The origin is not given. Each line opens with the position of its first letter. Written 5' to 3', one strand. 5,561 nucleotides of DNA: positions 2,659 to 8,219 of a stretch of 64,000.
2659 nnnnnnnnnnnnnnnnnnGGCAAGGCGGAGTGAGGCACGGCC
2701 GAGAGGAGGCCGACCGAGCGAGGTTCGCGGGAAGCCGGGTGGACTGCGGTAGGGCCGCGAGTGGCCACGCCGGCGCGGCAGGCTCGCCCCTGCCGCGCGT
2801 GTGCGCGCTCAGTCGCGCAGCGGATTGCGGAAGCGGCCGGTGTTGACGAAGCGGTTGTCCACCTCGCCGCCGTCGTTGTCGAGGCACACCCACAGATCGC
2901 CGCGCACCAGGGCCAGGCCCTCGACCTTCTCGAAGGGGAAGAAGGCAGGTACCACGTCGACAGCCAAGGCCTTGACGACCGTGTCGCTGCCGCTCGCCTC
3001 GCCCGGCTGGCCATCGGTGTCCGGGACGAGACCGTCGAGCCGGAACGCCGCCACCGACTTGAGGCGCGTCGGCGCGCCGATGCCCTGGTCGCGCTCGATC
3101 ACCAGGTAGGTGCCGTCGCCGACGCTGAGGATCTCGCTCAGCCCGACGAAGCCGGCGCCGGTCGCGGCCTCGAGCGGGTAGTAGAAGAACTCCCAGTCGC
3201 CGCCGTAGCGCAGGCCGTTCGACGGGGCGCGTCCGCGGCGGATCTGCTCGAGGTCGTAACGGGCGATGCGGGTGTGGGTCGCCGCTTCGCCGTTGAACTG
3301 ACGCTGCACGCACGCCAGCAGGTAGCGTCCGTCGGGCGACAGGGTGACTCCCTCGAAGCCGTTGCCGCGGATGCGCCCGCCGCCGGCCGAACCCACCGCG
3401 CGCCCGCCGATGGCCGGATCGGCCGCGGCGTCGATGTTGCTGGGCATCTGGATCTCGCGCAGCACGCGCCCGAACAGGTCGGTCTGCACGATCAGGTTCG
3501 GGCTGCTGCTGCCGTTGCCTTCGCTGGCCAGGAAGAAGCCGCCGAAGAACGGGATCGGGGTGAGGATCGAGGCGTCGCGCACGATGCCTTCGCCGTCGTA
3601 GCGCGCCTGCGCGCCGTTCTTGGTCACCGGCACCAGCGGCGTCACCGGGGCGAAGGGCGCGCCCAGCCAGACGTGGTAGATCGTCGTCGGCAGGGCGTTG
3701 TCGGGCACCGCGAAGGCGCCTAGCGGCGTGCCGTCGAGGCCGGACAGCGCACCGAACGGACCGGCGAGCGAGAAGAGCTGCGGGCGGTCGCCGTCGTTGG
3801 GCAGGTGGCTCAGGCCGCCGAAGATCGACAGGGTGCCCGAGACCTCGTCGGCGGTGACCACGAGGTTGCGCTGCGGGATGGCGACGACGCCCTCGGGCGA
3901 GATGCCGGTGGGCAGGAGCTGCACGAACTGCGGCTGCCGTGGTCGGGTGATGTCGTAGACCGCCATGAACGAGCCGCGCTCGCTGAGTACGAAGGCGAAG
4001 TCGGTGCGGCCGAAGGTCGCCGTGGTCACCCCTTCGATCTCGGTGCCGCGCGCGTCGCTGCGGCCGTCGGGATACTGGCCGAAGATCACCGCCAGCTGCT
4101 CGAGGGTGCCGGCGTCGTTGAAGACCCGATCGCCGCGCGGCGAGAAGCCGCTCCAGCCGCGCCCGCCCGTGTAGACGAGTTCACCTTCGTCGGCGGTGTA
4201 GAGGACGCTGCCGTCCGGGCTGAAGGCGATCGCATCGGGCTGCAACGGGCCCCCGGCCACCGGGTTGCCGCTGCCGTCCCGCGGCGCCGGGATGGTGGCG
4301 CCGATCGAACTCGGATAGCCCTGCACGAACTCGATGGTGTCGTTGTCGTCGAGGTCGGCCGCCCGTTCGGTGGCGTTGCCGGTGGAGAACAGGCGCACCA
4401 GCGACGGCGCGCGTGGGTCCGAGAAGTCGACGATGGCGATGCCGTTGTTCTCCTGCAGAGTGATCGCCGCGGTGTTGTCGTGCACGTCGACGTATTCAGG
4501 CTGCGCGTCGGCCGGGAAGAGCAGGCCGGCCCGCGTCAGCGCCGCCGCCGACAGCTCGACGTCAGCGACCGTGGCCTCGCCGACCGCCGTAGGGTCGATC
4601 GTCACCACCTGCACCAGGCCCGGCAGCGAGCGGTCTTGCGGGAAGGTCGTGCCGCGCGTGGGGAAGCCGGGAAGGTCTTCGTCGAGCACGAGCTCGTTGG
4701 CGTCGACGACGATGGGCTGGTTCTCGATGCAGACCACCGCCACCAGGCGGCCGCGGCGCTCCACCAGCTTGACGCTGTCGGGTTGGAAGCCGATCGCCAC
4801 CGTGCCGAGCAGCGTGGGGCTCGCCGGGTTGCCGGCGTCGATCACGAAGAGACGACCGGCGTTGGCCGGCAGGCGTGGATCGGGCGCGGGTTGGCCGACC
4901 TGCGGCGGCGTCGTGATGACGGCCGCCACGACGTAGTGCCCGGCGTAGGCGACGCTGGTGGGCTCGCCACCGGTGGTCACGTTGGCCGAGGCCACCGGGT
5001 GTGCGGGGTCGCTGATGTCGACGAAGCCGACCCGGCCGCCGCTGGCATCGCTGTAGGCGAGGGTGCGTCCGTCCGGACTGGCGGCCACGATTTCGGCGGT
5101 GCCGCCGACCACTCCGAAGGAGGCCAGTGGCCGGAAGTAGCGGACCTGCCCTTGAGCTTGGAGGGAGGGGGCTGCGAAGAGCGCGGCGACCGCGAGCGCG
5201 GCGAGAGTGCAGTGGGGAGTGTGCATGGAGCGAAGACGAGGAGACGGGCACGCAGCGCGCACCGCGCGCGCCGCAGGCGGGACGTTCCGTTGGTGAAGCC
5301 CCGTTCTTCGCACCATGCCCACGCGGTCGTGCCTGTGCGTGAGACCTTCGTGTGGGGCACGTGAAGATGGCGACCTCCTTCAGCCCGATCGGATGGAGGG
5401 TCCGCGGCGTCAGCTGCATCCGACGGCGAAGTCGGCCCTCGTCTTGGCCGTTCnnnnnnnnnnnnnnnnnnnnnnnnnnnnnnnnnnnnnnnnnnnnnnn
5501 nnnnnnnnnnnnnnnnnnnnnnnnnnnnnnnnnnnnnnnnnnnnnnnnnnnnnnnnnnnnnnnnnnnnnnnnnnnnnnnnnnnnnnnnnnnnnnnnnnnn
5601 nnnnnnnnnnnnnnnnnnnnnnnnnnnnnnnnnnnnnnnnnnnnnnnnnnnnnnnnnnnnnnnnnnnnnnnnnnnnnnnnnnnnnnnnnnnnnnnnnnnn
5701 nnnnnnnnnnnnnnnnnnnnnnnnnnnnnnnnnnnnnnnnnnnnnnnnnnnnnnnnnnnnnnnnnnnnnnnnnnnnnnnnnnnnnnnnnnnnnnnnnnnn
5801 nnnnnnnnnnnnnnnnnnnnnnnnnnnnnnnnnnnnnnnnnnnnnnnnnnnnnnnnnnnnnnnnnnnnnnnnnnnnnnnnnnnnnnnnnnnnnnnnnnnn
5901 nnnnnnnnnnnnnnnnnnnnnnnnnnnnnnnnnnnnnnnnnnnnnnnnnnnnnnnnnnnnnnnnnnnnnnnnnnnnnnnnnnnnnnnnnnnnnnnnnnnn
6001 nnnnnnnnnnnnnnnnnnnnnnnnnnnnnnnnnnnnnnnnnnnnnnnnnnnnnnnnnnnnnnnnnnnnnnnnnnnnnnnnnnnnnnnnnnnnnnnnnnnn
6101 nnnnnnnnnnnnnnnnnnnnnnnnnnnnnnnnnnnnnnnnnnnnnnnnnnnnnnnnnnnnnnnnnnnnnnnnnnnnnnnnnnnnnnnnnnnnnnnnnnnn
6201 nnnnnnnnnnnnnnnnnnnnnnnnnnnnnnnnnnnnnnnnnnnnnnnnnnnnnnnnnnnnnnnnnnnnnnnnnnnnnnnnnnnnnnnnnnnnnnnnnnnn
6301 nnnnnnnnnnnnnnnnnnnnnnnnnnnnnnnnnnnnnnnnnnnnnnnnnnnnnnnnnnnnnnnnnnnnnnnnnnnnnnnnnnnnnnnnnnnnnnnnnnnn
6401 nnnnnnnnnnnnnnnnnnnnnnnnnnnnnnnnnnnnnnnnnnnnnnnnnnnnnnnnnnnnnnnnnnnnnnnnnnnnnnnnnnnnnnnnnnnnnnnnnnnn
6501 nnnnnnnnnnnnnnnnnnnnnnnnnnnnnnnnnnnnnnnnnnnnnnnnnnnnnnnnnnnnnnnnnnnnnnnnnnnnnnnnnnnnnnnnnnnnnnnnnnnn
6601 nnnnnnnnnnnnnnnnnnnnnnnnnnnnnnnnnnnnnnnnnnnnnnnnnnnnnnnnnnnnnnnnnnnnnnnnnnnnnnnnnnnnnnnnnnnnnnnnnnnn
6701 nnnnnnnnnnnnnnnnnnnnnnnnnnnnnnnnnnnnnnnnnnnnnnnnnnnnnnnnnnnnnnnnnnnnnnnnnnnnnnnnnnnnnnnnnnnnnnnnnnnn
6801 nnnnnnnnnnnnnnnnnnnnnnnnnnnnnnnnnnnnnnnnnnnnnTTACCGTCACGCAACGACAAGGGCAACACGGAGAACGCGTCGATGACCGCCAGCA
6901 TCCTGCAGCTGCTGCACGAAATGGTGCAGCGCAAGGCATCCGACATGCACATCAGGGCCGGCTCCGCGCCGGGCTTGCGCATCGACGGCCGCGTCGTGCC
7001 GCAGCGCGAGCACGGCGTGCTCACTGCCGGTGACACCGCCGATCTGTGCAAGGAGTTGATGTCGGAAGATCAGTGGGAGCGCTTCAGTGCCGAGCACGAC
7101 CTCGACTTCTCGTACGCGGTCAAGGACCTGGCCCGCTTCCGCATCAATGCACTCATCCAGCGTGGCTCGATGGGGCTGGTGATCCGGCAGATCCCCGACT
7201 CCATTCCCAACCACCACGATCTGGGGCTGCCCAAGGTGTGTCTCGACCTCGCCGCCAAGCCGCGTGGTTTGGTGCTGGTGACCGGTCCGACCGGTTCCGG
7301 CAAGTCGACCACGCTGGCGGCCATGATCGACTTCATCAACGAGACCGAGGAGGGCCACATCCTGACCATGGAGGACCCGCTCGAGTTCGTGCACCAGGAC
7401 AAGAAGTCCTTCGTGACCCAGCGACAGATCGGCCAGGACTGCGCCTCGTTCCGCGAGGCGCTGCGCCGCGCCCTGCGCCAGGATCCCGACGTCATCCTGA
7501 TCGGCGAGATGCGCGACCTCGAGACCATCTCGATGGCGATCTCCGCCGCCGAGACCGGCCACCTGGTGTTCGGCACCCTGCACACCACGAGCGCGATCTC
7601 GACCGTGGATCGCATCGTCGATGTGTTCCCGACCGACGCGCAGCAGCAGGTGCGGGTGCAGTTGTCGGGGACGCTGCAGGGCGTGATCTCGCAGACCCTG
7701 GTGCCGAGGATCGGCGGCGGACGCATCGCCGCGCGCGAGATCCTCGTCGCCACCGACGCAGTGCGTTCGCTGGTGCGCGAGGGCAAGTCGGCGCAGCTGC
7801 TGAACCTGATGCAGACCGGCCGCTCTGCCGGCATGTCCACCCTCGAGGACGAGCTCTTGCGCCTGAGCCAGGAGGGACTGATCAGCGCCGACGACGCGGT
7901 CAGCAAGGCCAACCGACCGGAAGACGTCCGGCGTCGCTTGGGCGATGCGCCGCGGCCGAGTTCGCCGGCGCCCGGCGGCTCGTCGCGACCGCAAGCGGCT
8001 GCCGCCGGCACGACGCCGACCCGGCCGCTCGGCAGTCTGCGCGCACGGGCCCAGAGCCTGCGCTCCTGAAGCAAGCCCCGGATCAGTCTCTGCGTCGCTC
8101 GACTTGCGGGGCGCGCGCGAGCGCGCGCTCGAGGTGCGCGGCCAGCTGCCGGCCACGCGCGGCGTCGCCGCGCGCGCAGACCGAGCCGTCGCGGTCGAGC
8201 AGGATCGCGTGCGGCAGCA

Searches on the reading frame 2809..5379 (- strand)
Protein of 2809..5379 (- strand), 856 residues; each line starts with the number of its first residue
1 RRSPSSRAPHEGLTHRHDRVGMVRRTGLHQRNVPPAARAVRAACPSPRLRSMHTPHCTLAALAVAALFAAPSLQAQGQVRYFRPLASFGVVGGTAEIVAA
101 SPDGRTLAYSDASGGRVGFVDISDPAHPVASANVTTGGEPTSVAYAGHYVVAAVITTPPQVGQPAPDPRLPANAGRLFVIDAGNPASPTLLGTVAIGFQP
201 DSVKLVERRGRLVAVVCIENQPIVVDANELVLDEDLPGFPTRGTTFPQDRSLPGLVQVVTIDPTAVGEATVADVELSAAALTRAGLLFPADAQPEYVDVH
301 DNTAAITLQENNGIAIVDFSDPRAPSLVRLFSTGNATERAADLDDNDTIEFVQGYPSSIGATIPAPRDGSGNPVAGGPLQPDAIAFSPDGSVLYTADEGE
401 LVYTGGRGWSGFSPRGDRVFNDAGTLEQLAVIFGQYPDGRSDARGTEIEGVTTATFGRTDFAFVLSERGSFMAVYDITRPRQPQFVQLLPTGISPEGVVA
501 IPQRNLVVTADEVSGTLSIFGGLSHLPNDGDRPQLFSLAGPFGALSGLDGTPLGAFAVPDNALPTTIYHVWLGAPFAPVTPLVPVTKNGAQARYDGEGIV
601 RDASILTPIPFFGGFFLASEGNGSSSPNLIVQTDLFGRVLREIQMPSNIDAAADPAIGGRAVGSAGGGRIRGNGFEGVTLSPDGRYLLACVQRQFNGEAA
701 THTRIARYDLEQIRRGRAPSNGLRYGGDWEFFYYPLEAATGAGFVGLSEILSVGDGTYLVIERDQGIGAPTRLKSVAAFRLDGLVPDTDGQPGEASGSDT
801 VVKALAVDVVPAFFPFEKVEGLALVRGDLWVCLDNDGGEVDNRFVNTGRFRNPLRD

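Call 28: search_protein_families(library=pfam, proteins=[window:2809-5379:-], max_evalue=0.00001)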
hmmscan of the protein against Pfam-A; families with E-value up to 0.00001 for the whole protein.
window:2809-5379:- (856 aa): 4 families
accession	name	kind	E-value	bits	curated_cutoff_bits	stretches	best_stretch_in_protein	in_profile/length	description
PF13449.12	Phytase-like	-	4.1e-37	129.1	27.6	1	541-836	2-283/284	Esterase-like activity of phytase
PF22494.2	choice_anch_I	-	8.1e-11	41.9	32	0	439-520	392-487/489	Choice-of-anchor I domain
PF08309.17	LVIVD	-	9.4e-09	34.9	20.2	0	120-136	26-42/42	LVIVD repeat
PF07676.18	PD40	-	4.3e-06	27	20.9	0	101-110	17-26/38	WD40-like Beta Propeller Repeat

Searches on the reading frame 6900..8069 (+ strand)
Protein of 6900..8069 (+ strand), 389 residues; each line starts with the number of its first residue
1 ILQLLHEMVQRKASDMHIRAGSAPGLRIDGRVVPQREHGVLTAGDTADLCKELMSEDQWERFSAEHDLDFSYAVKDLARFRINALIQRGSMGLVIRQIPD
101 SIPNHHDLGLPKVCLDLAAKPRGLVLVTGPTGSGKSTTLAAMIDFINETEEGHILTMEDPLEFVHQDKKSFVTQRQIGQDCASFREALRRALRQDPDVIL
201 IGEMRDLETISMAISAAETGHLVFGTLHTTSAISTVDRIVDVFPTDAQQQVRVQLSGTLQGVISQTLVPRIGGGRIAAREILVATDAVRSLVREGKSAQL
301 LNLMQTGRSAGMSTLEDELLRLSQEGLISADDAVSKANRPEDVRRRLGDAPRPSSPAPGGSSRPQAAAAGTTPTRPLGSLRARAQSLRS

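Call 28: search_protein_families(library=pfam, proteins=[window:6900-8069:+], max_evalue=0.00001)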
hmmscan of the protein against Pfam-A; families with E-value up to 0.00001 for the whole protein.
window:6900-8069:+ (389 aa): 1 family
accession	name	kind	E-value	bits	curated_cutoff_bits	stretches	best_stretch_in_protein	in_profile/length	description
PF00437.27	T2SSE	-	7.1e-50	170.1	24.9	1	3-270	14-280/370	Type II/IV secretion system protein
